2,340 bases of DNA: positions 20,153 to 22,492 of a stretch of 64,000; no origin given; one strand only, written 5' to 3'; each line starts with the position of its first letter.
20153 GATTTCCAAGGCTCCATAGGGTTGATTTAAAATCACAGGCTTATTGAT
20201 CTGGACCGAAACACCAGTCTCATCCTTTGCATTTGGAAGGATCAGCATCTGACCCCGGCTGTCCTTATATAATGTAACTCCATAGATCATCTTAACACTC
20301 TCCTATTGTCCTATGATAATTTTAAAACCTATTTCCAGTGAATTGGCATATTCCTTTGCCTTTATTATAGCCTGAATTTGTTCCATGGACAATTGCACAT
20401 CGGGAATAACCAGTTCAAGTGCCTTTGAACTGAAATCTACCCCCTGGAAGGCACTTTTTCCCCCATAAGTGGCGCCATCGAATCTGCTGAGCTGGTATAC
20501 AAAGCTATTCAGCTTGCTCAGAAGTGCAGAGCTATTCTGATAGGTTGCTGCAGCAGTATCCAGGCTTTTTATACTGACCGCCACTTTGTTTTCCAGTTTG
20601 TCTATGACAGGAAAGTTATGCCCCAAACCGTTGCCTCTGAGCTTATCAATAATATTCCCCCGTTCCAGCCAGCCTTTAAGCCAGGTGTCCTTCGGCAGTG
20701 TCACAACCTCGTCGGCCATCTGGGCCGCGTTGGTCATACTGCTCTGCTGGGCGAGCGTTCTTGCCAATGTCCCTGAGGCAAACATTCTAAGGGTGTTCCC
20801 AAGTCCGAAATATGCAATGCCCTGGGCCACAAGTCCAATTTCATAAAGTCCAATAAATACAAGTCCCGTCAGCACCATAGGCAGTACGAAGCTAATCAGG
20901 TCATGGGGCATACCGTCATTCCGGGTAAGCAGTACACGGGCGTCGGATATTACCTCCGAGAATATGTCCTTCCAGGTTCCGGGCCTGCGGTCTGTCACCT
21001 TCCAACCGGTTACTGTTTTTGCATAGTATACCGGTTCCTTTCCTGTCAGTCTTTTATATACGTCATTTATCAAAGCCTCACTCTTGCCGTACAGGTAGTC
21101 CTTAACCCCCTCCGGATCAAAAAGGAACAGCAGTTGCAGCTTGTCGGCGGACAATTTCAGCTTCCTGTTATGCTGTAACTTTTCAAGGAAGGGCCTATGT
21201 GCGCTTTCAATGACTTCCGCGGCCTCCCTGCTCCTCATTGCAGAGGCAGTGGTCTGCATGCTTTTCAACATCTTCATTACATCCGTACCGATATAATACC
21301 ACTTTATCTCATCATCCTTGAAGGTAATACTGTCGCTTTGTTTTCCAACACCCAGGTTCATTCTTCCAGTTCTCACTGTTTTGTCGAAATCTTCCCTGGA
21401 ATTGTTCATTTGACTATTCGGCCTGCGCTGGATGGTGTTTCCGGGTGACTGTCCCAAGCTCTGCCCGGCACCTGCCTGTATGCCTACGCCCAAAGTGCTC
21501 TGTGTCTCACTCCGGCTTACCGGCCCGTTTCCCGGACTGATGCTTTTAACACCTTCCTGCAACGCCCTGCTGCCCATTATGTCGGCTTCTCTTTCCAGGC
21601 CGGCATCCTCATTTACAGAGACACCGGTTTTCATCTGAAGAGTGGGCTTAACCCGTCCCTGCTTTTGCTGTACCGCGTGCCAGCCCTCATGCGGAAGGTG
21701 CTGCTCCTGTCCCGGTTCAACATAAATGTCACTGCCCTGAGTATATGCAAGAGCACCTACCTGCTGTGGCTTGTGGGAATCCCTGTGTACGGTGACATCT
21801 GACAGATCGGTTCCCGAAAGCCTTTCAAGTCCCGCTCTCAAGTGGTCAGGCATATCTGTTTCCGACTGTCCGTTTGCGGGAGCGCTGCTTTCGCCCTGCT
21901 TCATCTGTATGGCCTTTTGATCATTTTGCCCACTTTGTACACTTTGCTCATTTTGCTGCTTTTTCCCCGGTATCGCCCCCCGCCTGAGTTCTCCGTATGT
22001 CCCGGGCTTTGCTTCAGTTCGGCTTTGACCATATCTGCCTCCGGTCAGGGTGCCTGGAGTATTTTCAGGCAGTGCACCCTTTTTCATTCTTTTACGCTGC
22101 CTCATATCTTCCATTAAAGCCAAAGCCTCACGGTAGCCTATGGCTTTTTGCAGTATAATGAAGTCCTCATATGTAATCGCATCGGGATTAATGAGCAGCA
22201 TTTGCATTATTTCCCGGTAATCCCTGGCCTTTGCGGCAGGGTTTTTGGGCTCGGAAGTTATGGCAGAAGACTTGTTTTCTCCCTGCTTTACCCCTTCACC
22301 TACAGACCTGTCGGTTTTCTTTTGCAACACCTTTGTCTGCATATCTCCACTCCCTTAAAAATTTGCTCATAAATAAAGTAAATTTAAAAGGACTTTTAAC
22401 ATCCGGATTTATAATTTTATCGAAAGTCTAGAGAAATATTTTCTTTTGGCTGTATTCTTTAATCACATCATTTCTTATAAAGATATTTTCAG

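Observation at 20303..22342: DUF4157 (HExxH zincin-like) polymorphic-toxin-type protein with unassigned C-terminal domain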

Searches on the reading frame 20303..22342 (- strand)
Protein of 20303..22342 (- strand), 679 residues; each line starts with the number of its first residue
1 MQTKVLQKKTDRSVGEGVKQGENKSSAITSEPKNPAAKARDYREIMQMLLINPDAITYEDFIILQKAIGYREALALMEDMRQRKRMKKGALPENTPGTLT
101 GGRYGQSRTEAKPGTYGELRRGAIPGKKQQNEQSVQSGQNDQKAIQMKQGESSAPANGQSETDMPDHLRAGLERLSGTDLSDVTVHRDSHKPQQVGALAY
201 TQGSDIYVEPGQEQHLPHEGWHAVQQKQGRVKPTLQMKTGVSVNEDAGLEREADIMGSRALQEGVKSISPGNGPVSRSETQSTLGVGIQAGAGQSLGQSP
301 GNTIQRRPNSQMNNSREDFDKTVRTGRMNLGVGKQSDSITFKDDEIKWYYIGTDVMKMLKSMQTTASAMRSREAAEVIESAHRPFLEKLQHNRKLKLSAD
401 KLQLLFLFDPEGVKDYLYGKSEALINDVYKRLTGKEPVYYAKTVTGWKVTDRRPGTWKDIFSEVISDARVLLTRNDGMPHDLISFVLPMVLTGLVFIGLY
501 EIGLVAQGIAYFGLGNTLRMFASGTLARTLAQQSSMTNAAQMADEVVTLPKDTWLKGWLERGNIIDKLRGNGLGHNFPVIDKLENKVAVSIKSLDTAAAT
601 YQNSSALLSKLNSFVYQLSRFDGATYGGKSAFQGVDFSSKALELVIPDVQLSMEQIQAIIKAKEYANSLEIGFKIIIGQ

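Call 3: search_protein_families(library=pfam, proteins=[window:20303-22342:-], max_evalue=0.1)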
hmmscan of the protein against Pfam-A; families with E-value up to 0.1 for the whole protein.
window:20303-22342:- (679 aa): 2 families
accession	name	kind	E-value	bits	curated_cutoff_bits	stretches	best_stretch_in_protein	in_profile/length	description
PF13699.11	eCIS_core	-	2.7e-11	43.9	22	1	164-229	2-78/79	eCIS core domain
PF21111.3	CDI_toxin_EC869_like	-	3e-11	44.1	27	1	572-675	18-122/123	CDI toxin restriction endonuclease-like domain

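Call 4: search_protein_families(library=ncbifam, proteins=[window:20303-22342:-], max_evalue=0.1)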
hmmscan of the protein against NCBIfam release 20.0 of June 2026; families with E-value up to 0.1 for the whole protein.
window:20303-22342:- (679 aa): 0 families

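Call 5: search_solved_structures(query=window:20303-22342:-, max_evalue=1, show_alignments=3)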
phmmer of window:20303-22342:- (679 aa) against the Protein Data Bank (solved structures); distinct sequences matched with E-value up to 1: 2.
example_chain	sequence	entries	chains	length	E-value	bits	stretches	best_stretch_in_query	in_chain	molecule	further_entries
5fif_A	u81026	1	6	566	0.87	11.3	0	419-513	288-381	Carboxylase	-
1ibt_A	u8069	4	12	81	0.96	11.1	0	543-598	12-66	HISTIDINE DECARBOXYLASE BETA CHAIN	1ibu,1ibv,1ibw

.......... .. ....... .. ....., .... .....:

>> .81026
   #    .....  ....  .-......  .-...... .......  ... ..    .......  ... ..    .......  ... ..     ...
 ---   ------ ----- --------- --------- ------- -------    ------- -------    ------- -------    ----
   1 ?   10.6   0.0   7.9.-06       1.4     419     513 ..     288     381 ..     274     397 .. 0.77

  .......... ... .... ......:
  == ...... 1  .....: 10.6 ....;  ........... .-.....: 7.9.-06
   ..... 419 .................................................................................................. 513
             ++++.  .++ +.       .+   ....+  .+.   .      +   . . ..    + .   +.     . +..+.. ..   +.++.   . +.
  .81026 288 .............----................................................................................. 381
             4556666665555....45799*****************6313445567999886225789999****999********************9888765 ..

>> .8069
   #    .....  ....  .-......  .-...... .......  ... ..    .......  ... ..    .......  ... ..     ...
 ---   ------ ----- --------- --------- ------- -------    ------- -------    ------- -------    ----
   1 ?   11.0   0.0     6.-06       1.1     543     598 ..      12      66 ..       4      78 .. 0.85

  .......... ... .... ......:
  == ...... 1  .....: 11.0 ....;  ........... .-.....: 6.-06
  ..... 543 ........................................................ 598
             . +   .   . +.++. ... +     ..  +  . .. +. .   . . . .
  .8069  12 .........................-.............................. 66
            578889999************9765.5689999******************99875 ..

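Call 6: search_protein_families(library=padloc, proteins=[window:20303-22342:-], max_evalue=0.1)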
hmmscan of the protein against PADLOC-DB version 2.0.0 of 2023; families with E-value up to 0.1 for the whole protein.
window:20303-22342:- (679 aa): 0 families

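Call 7: search_protein_families(library=phrogs, proteins=[window:20303-22342:-], max_evalue=0.1)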
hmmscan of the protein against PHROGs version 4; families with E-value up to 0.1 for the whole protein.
window:20303-22342:- (679 aa): 1 family
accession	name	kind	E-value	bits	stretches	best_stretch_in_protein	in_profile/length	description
phrog_31786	-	unknown function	0.013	16.1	0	602-634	23-55/177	-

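Call 10: find_homologous_proteins(query=window:20303-22342:-, max_evalue=0.001)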
Query window:20303-22342:- (679 aa): 648 proteins with E <= 0.001 among 8000 candidates; the best 120 are listed.
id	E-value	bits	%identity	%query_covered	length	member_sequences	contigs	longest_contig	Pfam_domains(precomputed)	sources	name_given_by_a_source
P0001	0.0e+0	1509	100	100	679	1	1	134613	PF21111.4,PF13699.12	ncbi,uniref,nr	ncbi:hypothetical protein CLHUN_21990 [Ruminiclostridium hungatei]|uniref:Uncharacterized protein n=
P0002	0.0e+0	1210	80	100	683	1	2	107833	PF21111.4,PF13699.12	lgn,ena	-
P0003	0.0e+0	1196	80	100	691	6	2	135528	PF21111.4,PF13699.12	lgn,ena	-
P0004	0.0e+0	1194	80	100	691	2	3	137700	PF21111.4,PF13699.12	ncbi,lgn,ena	-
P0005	3.6e-133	464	60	53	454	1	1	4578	PF21111.4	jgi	jgi:hypothetical protein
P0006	3.0e-120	421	50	61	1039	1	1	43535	PF21111.4,PF25059.2,PF16893.12,PF02368.25,PF26918.1,PF00041.28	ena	-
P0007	3.6e-75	272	63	16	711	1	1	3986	PF13699.12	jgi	jgi:hypothetical protein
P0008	3.8e-61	226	62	15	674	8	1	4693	PF13699.12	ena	-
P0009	9.0e-59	218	48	39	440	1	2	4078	PF01471.24,PF13699.12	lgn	-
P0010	1.6e-58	217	46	39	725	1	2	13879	PF13699.12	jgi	jgi:BMFP domain-containing protein YqiC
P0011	2.3e-56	210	47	35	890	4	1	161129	PF13699.12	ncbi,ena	-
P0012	6.1e-56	208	48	39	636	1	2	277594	PF01476.27,PF18013.7,PF13699.12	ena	-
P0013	6.3e-56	208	44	39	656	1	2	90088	PF13699.12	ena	-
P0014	7.5e-56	208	46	39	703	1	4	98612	PF13699.12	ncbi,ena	-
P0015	9.4e-56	208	48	39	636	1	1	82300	PF01476.27,PF18013.7,PF13699.12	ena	-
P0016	1.1e-55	208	47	39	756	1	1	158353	PF23446.2,PF01476.27,PF23473.2,PF18013.7,PF13699.12,PF23577.2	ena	-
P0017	1.1e-55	208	47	39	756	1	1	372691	PF23446.2,PF01476.27,PF23473.2,PF18013.7,PF13699.12,PF23577.2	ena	-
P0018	1.1e-55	208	48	39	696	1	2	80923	PF01476.27,PF23473.2,PF18013.7,PF13699.12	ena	-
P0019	1.2e-55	207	47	39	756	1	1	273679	PF23446.2,PF01476.27,PF23473.2,PF18013.7,PF13699.12,PF23577.2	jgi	-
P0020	1.2e-55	207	47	39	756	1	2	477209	PF23446.2,PF01476.27,PF23473.2,PF18013.7,PF13699.12,PF23577.2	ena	-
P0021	1.4e-55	207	47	39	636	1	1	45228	PF01476.27,PF18013.7,PF13699.12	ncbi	-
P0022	1.4e-55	207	47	39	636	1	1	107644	PF01476.27,PF18013.7,PF13699.12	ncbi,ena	-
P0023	1.7e-55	207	47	39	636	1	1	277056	PF01476.27,PF18013.7,PF13699.12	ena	-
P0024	1.7e-55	207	47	39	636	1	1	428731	PF01476.27,PF18013.7,PF13699.12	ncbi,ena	-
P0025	1.8e-55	207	47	39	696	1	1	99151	PF01476.27,PF23473.2,PF18013.7,PF13699.12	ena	-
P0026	1.8e-55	207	47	39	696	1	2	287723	PF01476.27,PF23473.2,PF18013.7,PF13699.12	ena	-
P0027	1.8e-55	207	47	39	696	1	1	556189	PF01476.27,PF23473.2,PF18013.7,PF13699.12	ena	-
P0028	2.1e-55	207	47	39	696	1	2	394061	PF01476.27,PF23473.2,PF18013.7,PF13699.12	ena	-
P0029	2.3e-55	207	45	39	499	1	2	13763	PF13699.12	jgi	-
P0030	4.4e-55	206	44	39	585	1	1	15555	PF15649.13,PF13699.12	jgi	jgi:hypothetical protein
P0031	4.8e-55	205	43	39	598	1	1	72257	PF13699.12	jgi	jgi:hypothetical protein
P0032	6.5e-55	205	43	39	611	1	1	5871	PF26363.2,PF01471.24,PF13699.12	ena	-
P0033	6.6e-55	205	45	39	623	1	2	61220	PF13699.12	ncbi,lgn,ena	-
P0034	8.5e-55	205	46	38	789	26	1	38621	PF15652.13,PF13699.12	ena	-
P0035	5.7e-54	202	46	39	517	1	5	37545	PF13699.12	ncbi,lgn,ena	-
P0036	7.0e-54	202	47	36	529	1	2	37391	PF13699.12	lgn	-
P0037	8.2e-54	201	50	34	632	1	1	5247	PF01476.27,PF18013.7,PF13699.12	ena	-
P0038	1.9e-53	200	43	39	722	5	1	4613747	PF27499.1,PF13699.12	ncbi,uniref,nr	ncbi:DUF4474 domain-containing protein [Clostridium sp. BNL1100]|uniref:DUF4474 domain-containing pr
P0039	3.8e-53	199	44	42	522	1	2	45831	PF13699.12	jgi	jgi:hypothetical protein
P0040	5.2e-53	199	45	39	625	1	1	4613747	PF13699.12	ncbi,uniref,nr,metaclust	ncbi:DUF4157 domain-containing protein [Clostridium sp. BNL1100]|uniref:eCIS core domain-containing 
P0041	6.7e-53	198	44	40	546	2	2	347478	PF21480.4,PF13699.12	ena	-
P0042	1.3e-52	197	35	56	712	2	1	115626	PF14411.13,PF13699.12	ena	-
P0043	3.2e-52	196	45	39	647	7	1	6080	PF01476.27,PF23473.2,PF18013.7,PF13699.12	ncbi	-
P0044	3.7e-52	196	47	34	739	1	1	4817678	PF14436.12,PF13699.12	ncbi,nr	ncbi:EndoU domain-containing protein [Ruminiclostridium herbifermentans]|nr:EndoU domain-containing 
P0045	3.8e-52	196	45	39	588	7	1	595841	PF01476.27,PF18013.7,PF13699.12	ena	-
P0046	4.4e-52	196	39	45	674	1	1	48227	PF13699.12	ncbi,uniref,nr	ncbi:DUF4474 domain-containing protein [Ruminiclostridium papyrosolvens]|uniref:eCIS core domain-con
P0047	4.4e-52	196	58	17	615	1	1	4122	PF13699.12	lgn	-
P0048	5.5e-52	195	45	39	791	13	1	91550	PF01471.24,PF13699.12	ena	-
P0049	8.3e-52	195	47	35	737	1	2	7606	PF01471.24,PF13699.12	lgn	-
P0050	2.5e-51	193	46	38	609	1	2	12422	PF13699.12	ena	-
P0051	8.3e-51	191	40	39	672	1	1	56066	PF02195.27,PF01471.24,PF13699.12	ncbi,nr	ncbi:MAG: hypothetical protein K0R50_267 [Eubacterium sp.]|nr:hypothetical protein [Eubacterium sp.]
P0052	9.2e-51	191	46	33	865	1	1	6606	PF01471.24,PF13699.12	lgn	-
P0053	1.4e-50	191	44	39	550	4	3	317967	PF13699.12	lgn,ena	-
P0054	3.4e-50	189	42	41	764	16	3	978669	PF15647.12,PF01471.24,PF13699.12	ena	-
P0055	3.8e-50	189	41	38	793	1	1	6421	PF01551.30,PF23446.2,PF01476.27,PF23462.2,PF23473.2,PF18013.7,PF13699.12,PF23577.2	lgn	-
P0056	1.2e-49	188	42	39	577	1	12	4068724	PF13699.12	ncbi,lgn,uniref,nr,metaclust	ncbi:DUF4157 domain-containing protein [Ruminiclostridium cellulolyticum]|uniref:eCIS core domain-co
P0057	1.9e-49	187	44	39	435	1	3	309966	PF01471.24,PF13699.12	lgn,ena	-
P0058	5.1e-49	186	42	38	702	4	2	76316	PF01471.24,PF13699.12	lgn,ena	-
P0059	1.1e-48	184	42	39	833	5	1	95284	PF01471.24,PF13699.12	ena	-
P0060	2.7e-48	183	44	38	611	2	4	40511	PF01471.24,PF13699.12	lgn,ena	-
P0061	3.3e-48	183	41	40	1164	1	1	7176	PF14040.12,PF13699.12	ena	-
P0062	1.4e-47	181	42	39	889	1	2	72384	PF01471.24,PF13699.12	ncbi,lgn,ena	-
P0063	2.8e-47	180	40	40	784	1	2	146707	PF01471.24,PF13699.12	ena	-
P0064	3.9e-47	179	47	33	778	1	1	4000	PF01471.24,PF13699.12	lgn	-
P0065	5.1e-47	179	43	39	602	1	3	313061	PF01476.27,PF23473.2,PF18013.7,PF13699.12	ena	-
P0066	1.3e-46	178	45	34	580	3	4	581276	PF13699.12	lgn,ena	-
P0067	1.5e-46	177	43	38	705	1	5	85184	PF14449.12,PF01471.24,PF13699.12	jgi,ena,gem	-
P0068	1.3e-45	174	39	41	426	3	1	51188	PF01471.24,PF13699.12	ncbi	-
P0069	8.2e-45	172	43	34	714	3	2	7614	PF01471.24,PF13699.12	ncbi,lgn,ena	-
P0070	1.2e-44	171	40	39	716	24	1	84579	PF01471.24,PF13699.12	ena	-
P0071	2.8e-44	170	40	39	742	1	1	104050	PF14751.12,PF01471.24,PF13699.12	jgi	-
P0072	4.7e-44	169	42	32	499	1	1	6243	PF15649.13,PF13699.12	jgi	jgi:hypothetical protein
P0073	5.3e-44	169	39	40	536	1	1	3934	PF13699.12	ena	-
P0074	5.8e-43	166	39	39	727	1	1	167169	PF01471.24,PF13699.12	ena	-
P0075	2.3e-42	164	40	38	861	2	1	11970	PF01471.24,PF13699.12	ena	-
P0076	5.4e-40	156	54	21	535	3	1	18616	PF01832.26,PF13699.12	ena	-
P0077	1.2e-39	155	71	16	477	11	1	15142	PF13699.12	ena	-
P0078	1.3e-39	155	41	34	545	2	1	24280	PF01832.26,PF13699.12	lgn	-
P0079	4.1e-39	153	58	18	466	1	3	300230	PF13699.12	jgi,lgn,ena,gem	-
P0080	6.0e-39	152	49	25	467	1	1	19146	PF13699.12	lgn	-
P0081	9.8e-39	152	44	32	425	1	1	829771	PF13699.12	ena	-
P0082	1.2e-38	151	64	16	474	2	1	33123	PF13699.12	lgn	-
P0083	1.3e-38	151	55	23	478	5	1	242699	PF13699.12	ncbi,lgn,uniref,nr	ncbi:uncharacterized protein DUF4157 [Brevibacillus sp. AG162]|uniref:eCIS core domain-containing pr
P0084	1.5e-38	151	62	18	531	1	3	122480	PF13699.12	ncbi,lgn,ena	-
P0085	2.1e-38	151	58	19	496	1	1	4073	PF13699.12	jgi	jgi:hypothetical protein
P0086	2.4e-38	150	44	28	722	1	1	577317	PF13699.12,PF13930.13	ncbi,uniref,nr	ncbi:DNA/RNA non-specific endonuclease [Undibacterium baiyunense]|uniref:DNA/RNA non-specific endonu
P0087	2.8e-38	150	55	23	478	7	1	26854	PF13699.12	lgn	-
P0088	4.2e-38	150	63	15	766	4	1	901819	PF13699.12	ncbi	ncbi:MAG: DUF4157 domain-containing protein [Bacteroidota bacterium]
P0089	4.6e-38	149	53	22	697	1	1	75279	PF13699.12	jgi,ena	-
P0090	6.1e-38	149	56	22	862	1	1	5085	PF13699.12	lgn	-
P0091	7.7e-38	149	61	18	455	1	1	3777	PF13699.12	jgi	jgi:hypothetical protein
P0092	8.1e-38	149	62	18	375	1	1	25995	PF13699.12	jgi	jgi:hypothetical protein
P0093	8.9e-38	148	44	33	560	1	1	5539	PF00691.26,PF13699.12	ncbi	-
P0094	1.2e-37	148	59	17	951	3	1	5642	PF13699.12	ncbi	-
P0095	1.7e-37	148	67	17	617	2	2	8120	PF13699.12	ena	-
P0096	1.9e-37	147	66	16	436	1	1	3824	PF13699.12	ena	-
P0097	2.0e-37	147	64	15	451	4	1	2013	PF13699.12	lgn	-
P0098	2.1e-37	147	56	20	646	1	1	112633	PF13699.12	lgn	-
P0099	2.1e-37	147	62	17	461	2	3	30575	PF13699.12,PF13930.13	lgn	-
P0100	2.1e-37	147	54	22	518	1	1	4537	PF13699.12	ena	-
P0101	2.5e-37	147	60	17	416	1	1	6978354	PF13699.12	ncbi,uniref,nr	ncbi:DUF4157 domain-containing protein [Fulvivirga ulvae]|uniref:eCIS core domain-containing protein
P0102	2.5e-37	147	65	16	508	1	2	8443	PF13699.12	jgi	jgi:ribosomal protein L27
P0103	2.5e-37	147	62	16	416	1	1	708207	PF13699.12,PF13930.13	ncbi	-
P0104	2.5e-37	147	63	16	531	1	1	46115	PF13699.12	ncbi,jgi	jgi:hypothetical protein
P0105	2.9e-37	147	46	26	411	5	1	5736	PF13699.12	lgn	-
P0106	2.9e-37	147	51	21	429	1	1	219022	PF13699.12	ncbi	ncbi:eCIS core domain-containing protein [Flavobacterium hauense]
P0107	3.7e-37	146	64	17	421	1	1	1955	PF13699.12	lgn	-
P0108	3.8e-37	146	55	19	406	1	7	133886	PF13699.12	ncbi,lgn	-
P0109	4.5e-37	146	58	18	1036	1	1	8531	PF13699.12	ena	-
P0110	5.2e-37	146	67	15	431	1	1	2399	PF04730.17,PF13699.12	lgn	-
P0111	5.6e-37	146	45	24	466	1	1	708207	PF13699.12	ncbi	-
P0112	6.1e-37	146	68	16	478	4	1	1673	PF13699.12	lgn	-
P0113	6.2e-37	146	38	37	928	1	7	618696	PF13699.12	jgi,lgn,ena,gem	-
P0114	6.2e-37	146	62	16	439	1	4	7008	PF13699.12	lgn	-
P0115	6.9e-37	145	65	15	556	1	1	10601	PF13699.12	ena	-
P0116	7.2e-37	145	59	18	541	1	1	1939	PF13699.12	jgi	jgi:hypothetical protein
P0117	7.4e-37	145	64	16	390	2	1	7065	PF13699.12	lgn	-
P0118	7.6e-37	145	58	17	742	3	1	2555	PF13699.12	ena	-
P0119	7.7e-37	145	62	17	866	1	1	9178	PF13699.12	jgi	-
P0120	8.3e-37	145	67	16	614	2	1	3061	PF13699.12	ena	-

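Call 13: find_encoding_contigs(protein=P0006, flank=8000, max_places=3)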
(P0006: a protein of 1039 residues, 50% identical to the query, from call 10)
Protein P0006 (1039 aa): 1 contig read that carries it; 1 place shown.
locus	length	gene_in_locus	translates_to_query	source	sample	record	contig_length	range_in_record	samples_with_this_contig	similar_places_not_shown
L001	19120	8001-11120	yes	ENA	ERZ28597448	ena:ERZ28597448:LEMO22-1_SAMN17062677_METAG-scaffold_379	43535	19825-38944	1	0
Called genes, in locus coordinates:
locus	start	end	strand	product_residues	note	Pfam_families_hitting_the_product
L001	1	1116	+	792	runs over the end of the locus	PF00122:E1-E2_ATPase, PF00702:Hydrolase, PF08282:Hydrolase_3 (weak)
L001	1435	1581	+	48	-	-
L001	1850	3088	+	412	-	PF07690:MFS_1, PF12832:MFS_1_like, PF07690:MFS_1 (weak)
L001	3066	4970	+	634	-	PF00005:ABC_tran, PF02463:SMC_N (weak), PF13555:AAA_29 (faint), PF13304:AAA_21 (faint), PF12848:ABC_tran_Xtn, PF00005:ABC_tran, PF16326:ABC_tran_CTD (weak)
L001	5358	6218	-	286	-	PF00589:Phage_integrase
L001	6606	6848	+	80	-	-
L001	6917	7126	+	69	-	PF27000:PH_gly_zipper (weak)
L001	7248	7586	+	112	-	-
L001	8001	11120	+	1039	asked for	PF00041:fn3, PF16893:fn3_2 (faint), PF25059:FN3_DSCAM-DSCAML_C (faint), PF00041:fn3, PF02368:Big_2, PF26918:Ig_Eae, PF21111:CDI_toxin_EC869_like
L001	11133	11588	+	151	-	-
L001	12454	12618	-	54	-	-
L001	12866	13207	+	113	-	PF13560:HTH_31, PF01381:HTH_3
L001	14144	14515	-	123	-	PF01638:HxlR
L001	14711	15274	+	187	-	PF02525:Flavodoxin_2, PF03358:FMN_red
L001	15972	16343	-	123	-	PF01638:HxlR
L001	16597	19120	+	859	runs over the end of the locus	PF02026:RyR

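Call 14: find_encoding_contigs(protein=P0003, flank=10000, max_places=3)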
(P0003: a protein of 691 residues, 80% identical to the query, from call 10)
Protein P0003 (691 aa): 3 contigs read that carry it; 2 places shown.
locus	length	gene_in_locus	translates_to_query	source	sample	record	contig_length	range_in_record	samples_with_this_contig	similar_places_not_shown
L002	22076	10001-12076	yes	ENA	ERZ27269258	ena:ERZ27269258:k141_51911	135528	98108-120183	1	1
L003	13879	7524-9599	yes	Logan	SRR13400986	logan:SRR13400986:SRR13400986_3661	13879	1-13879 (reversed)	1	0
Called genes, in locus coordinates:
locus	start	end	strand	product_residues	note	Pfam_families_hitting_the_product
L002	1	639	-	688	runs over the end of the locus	PF00122:E1-E2_ATPase, PF00702:Hydrolase, PF08282:Hydrolase_3 (faint)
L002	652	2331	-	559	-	PF03814:KdpA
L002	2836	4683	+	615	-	PF00672:HAMP, PF08448:PAS_4 (weak), PF13426:PAS_9 (weak), PF00512:HisKA, PF02518:HATPase_c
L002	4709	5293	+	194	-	PF00072:Response_reg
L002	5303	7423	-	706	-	-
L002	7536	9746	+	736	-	-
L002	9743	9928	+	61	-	-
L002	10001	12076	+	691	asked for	PF13699:eCIS_core, PF21111:CDI_toxin_EC869_like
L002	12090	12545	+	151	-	-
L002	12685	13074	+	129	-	PF08818:DUF1801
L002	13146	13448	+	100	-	-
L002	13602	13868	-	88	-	-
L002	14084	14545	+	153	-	-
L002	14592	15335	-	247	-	PF26351:DUF8091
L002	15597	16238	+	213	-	PF07238:PilZ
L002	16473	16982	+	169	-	PF13673:Acetyltransf_10 (weak), PF00583:Acetyltransf_1, PF13508:Acetyltransf_7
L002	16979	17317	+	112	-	PF03960:ArsC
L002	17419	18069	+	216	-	PF06445:GyrI-like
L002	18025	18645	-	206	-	PF06541:ABC_trans_CmpB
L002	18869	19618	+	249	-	PF01863:YgjP-like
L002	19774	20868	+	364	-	PF00248:Aldo_ket_red, PF13187:Fer4_9 (weak)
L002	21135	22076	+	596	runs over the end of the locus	PF02743:dCache_1, PF00672:HAMP, PF06580:His_kinase, PF02518:HATPase_c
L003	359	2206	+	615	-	PF00672:HAMP, PF08448:PAS_4 (weak), PF13426:PAS_9 (weak), PF00512:HisKA, PF02518:HATPase_c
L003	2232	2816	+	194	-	PF00072:Response_reg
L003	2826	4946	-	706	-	-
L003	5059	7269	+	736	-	-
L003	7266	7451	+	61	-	-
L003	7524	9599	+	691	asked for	PF13699:eCIS_core, PF21111:CDI_toxin_EC869_like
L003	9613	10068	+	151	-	-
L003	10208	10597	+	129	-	PF08818:DUF1801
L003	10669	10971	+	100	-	-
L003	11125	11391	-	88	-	-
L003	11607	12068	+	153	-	-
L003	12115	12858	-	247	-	PF26351:DUF8091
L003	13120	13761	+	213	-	PF07238:PilZ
